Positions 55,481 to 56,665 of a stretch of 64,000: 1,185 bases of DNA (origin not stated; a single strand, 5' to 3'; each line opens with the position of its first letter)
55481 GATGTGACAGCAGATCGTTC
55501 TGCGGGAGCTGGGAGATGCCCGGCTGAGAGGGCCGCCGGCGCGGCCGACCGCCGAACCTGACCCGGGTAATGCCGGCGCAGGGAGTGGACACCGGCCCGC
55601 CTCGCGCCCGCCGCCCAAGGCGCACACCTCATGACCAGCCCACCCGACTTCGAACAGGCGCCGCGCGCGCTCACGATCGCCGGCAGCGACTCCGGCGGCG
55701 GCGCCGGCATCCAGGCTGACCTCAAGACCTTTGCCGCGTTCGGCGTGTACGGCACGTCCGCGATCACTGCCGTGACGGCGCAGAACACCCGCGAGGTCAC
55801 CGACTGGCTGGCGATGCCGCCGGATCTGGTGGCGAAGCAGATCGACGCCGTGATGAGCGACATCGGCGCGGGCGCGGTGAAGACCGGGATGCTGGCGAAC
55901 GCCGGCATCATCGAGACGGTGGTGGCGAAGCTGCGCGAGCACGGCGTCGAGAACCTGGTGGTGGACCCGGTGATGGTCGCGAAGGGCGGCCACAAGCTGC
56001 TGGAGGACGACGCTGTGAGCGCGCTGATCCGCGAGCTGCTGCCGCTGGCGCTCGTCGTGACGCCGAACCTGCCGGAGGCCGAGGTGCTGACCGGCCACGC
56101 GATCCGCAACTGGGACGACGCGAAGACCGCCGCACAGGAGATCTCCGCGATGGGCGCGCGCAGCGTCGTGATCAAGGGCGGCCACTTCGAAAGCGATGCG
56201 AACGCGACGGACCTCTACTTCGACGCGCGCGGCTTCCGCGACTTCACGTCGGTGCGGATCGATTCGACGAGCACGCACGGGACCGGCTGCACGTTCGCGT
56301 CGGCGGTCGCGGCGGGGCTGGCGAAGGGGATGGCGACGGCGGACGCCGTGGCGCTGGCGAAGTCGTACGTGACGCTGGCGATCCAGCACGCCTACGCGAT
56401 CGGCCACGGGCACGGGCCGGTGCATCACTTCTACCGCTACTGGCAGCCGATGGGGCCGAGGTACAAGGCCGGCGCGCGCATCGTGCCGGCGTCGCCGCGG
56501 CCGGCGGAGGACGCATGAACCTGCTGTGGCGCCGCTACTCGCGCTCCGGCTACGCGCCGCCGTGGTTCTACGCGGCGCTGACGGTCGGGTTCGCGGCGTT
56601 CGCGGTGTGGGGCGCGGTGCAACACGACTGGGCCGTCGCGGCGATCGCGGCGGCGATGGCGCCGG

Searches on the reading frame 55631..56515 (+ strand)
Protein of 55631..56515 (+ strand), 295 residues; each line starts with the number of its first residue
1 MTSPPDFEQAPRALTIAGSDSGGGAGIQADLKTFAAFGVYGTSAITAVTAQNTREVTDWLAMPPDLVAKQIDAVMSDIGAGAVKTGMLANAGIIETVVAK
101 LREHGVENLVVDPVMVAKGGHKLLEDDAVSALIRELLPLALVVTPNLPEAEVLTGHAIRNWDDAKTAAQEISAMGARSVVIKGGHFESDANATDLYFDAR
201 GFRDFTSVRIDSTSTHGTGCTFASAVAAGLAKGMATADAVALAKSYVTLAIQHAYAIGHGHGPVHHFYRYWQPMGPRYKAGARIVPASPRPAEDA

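Call 3: search_protein_families(library=pfam, proteins=[window:55631-56515:+], max_evalue=0.01)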
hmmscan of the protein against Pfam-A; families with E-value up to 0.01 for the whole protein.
window:55631-56515:+ (295 aa): 4 families
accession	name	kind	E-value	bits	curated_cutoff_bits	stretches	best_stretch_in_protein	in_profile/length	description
PF08543.17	Phos_pyr_kin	-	3.2e-97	325.2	27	1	20-265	1-246/246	Phosphomethylpyrimidine kinase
PF00294.29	PfkB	-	7.4e-13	48.9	25.8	1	111-257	161-296/302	pfkB family carbohydrate kinase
PF06180.16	CbiK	-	0.0067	16.2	26.2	0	69-122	160-213/262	Cobalt chelatase (CbiK)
PF01903.22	CbiX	-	0.0096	16.6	22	0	67-121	12-67/106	CbiX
